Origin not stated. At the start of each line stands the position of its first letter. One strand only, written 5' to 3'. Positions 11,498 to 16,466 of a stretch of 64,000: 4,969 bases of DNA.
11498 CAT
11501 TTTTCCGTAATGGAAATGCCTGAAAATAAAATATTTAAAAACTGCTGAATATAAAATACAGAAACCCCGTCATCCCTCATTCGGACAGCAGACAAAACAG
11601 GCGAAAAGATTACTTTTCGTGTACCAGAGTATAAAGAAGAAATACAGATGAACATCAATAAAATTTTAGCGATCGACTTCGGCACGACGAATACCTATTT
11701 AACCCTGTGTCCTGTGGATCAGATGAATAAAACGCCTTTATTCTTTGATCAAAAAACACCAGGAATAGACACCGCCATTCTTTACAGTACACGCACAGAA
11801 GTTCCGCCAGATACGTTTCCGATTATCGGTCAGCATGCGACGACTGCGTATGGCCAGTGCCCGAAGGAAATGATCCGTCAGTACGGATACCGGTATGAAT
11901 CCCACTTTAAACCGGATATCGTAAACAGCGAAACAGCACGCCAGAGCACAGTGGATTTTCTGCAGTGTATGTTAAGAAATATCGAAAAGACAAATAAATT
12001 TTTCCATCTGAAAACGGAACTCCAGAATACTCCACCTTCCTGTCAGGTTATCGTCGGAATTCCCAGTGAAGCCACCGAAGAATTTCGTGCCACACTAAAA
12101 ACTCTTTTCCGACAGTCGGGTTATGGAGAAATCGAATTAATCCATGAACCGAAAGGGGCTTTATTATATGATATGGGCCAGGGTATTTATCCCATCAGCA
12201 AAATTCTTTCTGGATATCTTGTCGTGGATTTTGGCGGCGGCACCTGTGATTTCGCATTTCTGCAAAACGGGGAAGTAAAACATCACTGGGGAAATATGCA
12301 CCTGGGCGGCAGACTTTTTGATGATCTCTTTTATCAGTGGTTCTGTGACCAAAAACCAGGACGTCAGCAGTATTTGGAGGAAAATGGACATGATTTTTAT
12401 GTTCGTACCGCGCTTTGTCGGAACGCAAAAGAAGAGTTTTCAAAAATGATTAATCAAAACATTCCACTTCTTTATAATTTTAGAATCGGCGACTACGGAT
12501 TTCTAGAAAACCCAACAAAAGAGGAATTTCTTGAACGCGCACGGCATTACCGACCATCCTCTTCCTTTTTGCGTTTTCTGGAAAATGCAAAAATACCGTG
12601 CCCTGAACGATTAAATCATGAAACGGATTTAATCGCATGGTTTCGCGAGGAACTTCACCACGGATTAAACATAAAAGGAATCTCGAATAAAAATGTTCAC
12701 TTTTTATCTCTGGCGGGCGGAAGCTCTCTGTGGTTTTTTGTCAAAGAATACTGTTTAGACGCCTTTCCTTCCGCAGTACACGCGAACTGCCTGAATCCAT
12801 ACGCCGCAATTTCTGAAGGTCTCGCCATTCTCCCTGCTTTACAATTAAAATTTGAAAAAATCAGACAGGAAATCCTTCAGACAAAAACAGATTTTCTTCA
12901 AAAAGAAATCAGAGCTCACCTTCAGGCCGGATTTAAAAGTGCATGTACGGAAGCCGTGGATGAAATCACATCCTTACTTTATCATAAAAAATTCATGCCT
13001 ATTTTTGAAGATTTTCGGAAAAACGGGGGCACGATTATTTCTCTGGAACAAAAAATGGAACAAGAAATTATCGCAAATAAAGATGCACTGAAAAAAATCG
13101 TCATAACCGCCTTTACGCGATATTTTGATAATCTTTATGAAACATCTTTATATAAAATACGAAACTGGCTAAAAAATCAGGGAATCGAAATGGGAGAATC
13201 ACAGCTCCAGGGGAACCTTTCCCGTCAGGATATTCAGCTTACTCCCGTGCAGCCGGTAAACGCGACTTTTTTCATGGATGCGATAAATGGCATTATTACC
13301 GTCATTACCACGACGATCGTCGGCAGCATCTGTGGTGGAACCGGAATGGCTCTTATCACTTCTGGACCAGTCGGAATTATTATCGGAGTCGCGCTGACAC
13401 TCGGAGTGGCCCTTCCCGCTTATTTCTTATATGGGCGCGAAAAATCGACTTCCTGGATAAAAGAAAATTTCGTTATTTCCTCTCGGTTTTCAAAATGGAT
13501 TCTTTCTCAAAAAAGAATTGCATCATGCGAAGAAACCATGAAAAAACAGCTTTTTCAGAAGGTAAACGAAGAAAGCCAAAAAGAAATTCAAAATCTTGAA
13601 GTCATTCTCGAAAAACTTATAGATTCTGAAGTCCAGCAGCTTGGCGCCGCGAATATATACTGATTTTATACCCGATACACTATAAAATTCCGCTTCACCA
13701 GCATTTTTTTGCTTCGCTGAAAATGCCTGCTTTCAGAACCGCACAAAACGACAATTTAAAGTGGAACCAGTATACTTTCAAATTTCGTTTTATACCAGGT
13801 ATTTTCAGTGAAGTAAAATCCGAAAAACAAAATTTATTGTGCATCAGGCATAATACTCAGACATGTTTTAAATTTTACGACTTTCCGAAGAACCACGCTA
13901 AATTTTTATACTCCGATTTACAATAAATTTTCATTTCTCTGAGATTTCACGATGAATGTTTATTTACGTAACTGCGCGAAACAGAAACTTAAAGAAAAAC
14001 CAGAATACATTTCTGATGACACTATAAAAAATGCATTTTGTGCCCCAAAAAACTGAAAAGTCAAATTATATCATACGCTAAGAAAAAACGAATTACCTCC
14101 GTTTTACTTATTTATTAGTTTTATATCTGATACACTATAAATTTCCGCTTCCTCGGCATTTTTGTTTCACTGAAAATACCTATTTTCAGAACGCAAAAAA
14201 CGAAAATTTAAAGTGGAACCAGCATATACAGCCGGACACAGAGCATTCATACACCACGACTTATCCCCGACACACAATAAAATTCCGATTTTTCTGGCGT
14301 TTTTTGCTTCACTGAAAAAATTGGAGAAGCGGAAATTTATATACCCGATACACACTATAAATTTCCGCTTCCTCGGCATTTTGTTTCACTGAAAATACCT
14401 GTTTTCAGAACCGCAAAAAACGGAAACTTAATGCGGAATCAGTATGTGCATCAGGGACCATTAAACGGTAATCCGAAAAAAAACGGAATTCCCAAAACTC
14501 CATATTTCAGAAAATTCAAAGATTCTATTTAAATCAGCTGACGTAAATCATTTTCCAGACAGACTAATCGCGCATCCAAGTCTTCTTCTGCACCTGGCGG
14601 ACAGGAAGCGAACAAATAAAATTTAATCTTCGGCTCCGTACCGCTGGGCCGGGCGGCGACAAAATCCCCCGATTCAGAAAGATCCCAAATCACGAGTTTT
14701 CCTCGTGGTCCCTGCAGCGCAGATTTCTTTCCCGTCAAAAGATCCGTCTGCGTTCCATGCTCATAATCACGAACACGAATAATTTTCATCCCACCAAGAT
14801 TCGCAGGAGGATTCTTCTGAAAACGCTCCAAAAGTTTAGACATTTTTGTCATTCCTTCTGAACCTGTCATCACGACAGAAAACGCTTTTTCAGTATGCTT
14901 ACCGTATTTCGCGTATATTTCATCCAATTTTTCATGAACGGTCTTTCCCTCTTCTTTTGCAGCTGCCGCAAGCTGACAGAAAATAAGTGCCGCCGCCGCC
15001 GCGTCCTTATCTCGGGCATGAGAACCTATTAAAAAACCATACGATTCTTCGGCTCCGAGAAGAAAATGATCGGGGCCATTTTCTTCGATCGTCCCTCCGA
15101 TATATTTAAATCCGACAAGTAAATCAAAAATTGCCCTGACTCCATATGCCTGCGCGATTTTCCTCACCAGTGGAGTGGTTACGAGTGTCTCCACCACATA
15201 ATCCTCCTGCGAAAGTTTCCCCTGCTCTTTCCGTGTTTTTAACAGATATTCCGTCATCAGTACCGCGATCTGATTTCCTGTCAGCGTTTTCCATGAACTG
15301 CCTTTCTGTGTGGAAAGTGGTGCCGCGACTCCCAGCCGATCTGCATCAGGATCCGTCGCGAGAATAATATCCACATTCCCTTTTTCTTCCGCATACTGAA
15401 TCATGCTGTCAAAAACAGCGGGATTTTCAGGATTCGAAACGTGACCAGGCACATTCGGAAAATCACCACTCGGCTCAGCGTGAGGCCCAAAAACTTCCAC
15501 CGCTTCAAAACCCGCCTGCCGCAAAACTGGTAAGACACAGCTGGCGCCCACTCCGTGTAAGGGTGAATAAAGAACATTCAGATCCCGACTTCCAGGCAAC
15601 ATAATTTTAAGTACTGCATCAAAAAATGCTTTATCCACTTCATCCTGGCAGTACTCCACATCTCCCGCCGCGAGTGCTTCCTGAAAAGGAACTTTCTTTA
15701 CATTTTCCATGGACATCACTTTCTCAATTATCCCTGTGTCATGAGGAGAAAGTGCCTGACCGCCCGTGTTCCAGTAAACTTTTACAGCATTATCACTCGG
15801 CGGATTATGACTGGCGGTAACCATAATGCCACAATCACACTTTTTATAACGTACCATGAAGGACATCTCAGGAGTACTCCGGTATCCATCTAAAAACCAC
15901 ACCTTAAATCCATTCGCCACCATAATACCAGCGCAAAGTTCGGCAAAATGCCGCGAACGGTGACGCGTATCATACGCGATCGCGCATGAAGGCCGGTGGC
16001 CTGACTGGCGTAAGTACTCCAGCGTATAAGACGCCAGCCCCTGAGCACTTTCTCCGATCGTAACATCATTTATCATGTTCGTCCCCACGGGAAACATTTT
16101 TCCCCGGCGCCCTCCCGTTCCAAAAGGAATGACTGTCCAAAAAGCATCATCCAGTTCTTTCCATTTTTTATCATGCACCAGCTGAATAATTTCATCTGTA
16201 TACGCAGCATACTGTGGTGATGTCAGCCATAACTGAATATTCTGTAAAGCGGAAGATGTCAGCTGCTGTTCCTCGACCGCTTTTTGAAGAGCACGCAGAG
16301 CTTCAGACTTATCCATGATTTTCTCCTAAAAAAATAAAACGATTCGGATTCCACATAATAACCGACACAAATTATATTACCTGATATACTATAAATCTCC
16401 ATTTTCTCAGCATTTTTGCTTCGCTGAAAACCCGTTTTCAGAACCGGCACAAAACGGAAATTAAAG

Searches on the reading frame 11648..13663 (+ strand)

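Call 65: search_protein_families(library=pfam, proteins=[window:11648-13663:+], max_evalue=0.00001)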
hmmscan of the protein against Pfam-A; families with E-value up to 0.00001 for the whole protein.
window:11648-13663:+ (671 aa): 2 families
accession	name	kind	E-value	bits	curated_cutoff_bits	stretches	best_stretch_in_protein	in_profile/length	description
PF06723.19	MreB_Mbl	-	3.2e-07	30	27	1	117-226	79-182/327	MreB/Mbl protein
PF00012.26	HSP70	-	8.8e-06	24.7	20.6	0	190-276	188-279/599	Hsp70 protein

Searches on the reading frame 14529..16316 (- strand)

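Call 65: search_protein_families(library=pfam, proteins=[window:14529-16316:-], max_evalue=0.00001)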
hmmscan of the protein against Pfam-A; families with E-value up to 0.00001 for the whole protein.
window:14529-16316:- (595 aa): 3 families
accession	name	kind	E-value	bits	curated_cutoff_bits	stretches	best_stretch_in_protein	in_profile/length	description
PF02878.22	PGM_PMM_I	-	2.4e-32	111.9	22.5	1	65-202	4-133/138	Phosphoglucomutase/phosphomannomutase, alpha/beta/alpha domain I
PF02879.22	PGM_PMM_II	-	9.1e-21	74.8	29.3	1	238-331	10-99/103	Phosphoglucomutase/phosphomannomutase, alpha/beta/alpha domain II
PF02880.22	PGM_PMM_III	-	1.9e-20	73.6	20.7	1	347-471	2-115/115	Phosphoglucomutase/phosphomannomutase, alpha/beta/alpha domain III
